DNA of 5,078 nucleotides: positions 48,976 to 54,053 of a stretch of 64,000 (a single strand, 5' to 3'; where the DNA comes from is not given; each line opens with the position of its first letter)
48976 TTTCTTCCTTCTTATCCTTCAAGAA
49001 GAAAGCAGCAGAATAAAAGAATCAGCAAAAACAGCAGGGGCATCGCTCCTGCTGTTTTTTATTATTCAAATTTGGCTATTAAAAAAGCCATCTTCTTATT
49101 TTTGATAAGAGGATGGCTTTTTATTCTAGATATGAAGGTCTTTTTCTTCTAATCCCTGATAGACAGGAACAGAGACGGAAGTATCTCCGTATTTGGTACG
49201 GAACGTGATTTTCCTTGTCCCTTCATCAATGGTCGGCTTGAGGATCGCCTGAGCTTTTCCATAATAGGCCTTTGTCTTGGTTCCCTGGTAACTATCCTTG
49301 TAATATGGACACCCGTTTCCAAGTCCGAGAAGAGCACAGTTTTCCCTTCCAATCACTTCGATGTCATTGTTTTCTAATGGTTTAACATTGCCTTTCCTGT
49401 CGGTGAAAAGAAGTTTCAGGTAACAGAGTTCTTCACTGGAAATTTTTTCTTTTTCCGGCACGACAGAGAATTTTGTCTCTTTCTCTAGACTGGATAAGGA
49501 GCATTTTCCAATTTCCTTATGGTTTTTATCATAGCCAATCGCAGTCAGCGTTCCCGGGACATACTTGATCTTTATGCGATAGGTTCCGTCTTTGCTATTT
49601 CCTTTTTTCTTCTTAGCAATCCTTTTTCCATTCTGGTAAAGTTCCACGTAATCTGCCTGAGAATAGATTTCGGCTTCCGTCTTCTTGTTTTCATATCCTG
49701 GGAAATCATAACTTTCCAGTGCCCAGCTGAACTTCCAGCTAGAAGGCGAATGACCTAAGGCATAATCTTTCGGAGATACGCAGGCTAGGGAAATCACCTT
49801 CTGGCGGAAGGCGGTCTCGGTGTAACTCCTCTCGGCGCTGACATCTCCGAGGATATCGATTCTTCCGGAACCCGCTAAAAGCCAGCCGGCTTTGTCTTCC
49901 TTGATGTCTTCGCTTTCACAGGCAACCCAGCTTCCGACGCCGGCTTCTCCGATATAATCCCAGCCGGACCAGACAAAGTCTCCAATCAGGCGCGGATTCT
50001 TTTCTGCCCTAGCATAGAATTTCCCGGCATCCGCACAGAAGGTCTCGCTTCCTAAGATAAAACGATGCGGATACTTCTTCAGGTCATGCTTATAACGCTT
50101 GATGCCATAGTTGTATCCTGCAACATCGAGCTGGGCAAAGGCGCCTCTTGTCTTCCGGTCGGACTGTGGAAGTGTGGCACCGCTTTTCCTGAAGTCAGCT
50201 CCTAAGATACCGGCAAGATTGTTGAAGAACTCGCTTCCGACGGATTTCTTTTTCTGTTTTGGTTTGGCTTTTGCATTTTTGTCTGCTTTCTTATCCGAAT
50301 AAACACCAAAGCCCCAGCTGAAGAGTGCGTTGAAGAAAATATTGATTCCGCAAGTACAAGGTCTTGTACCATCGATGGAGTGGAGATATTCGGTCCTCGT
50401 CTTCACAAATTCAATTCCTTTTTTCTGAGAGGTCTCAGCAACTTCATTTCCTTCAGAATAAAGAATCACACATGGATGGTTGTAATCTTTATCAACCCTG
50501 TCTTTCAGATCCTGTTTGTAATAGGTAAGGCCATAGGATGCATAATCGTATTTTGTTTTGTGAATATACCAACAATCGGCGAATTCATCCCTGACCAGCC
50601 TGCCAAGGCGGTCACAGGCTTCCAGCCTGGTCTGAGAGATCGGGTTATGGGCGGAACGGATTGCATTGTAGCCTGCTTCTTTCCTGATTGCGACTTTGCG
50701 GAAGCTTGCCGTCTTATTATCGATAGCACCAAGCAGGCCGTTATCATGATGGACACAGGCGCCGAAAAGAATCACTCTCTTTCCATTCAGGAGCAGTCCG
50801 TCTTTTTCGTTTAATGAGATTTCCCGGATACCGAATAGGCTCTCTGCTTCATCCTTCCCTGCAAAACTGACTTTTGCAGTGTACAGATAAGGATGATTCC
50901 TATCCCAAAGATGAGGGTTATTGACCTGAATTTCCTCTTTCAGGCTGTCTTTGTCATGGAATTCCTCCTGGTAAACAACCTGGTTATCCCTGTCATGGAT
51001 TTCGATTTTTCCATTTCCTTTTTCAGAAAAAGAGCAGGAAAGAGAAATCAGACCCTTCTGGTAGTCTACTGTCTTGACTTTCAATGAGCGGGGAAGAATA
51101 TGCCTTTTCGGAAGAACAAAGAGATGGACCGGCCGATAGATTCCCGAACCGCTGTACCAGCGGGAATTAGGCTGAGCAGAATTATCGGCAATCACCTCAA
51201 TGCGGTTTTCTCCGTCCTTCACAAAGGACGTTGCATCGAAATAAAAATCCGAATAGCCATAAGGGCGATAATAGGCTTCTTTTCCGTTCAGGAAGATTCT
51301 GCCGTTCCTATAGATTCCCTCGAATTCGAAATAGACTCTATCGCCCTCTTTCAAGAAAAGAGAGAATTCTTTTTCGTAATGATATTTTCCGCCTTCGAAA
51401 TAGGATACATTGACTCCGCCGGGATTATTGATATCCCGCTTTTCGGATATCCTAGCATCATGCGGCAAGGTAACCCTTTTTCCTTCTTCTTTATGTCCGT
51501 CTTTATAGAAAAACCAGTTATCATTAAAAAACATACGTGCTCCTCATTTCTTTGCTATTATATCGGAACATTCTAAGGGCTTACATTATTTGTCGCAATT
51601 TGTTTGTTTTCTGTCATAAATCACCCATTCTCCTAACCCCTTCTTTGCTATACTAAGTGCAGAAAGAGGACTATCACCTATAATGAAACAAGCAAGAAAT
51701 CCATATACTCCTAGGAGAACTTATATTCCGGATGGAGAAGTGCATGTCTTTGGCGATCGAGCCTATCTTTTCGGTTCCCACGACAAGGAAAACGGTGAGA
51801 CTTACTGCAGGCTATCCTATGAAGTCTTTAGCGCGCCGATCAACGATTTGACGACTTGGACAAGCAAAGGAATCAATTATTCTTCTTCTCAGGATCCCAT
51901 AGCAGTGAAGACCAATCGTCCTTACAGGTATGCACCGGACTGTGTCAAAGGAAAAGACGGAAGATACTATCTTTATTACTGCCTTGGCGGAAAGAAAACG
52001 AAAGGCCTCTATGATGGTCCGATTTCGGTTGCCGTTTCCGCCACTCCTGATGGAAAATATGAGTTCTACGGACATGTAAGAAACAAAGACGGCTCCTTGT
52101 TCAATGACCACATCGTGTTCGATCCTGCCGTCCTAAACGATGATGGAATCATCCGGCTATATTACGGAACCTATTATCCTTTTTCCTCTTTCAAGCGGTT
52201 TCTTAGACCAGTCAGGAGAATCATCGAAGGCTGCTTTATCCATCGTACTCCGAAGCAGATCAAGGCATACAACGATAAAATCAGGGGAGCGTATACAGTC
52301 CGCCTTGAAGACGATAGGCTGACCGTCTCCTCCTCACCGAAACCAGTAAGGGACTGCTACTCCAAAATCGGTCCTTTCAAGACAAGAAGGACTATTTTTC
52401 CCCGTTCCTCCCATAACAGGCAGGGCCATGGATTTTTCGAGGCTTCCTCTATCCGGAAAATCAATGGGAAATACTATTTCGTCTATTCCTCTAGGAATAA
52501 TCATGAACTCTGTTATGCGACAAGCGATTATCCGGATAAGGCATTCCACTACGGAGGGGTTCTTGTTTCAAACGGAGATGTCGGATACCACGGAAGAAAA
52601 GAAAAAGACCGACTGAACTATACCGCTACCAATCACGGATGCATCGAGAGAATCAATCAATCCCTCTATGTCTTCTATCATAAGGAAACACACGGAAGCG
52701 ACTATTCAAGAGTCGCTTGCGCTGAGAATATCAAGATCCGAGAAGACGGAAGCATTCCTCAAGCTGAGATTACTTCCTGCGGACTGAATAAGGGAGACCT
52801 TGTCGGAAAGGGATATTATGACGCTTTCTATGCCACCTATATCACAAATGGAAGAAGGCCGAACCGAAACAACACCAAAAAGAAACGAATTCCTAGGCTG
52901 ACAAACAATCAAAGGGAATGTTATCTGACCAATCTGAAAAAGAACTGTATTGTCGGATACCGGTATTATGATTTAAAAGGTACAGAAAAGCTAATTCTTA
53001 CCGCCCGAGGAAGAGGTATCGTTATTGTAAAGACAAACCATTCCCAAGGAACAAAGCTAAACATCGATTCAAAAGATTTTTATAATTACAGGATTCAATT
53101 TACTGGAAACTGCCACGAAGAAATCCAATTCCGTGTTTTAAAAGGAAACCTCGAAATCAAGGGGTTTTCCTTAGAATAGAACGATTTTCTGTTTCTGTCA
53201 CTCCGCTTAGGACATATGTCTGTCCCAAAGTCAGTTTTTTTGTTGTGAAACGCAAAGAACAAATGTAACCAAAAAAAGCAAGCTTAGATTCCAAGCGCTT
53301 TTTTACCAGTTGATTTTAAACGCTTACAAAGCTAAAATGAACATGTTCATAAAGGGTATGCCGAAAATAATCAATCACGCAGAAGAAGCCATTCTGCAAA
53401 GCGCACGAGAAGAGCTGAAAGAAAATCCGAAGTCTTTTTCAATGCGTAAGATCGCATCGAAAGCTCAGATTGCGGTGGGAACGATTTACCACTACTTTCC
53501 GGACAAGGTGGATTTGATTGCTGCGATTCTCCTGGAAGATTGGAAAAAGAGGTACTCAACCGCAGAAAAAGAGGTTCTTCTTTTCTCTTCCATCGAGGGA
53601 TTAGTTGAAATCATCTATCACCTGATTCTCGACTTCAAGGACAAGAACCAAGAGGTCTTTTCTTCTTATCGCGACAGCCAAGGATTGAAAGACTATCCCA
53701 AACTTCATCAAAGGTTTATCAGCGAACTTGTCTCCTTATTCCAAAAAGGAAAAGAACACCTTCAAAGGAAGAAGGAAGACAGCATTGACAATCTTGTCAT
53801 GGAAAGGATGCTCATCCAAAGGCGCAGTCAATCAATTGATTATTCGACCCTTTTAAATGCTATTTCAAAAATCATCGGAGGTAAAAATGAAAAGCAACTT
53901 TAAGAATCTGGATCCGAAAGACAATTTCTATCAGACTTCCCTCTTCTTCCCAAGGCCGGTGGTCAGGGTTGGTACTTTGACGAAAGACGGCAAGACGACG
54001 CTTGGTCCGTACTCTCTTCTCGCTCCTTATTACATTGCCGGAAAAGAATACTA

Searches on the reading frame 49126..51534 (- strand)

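Call 15: search_protein_families(library=pfam, proteins=[window:49126-51534:-], max_evalue=0.01)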
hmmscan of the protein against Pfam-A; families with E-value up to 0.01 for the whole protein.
window:49126-51534:- (802 aa): 6 families
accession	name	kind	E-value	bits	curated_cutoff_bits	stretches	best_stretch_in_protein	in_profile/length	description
PF02837.24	Glyco_hydro_2_N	-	8.7e-15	55.5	28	1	15-142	28-169/169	Glycosyl hydrolases family 2, sugar binding domain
PF16355.11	DUF4982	-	1.9e-14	53.8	23.9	1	617-675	2-60/61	Domain of unknown function (DUF4982)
PF02836.23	Glyco_hydro_2_C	-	2.4e-14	53.6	21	1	244-398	5-163/302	Glycosyl hydrolases family 2, TIM barrel domain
PF18565.7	Glyco_hydro2_C5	-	1.3e-11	44.7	32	1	699-781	13-95/103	Glycoside hydrolase family 2 C-terminal domain 5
PF00703.27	Glyco_hydro_2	-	1.2e-08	36.1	23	1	176-237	39-109/109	Glycosyl hydrolases family 2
PF22666.2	Glyco_hydro_2_N2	-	0.00016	22.2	27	1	43-121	42-122/167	Glycosyl hydrolase 2 galactose-binding domain-like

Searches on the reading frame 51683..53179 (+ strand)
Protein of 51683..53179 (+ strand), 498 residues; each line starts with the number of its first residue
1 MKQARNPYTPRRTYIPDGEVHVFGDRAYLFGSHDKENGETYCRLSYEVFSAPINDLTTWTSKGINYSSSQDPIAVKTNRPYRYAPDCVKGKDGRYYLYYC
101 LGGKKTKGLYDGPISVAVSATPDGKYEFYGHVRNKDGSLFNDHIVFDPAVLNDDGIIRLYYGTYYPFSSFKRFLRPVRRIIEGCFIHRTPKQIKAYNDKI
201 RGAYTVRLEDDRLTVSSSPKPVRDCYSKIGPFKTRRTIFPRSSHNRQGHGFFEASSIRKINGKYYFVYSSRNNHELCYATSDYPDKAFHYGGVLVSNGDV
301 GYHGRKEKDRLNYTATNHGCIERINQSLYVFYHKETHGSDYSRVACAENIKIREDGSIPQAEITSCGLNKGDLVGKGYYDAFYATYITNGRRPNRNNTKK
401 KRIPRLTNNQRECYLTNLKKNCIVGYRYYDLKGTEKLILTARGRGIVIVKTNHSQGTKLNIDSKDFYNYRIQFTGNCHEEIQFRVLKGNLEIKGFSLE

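Call 15: search_protein_families(library=pfam, proteins=[window:51683-53179:+], max_evalue=0.01)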
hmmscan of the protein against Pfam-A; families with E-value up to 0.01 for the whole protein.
window:51683-53179:+ (498 aa): 1 family
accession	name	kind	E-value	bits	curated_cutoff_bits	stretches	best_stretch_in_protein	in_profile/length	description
PF04616.20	Glyco_hydro_43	-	3e-16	60.1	32.2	2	15-156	10-133/288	Glycosyl hydrolases family 43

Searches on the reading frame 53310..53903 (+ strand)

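Call 64: search_protein_families(library=pfam, proteins=[window:53310-53903:+], max_evalue=0.001)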
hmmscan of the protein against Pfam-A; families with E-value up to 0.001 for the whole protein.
window:53310-53903:+ (197 aa): 1 family
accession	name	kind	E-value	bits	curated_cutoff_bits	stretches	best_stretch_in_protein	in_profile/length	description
PF00440.29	TetR_N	-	6e-11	42.4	24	1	28-73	1-47/47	Bacterial regulatory proteins, tetR family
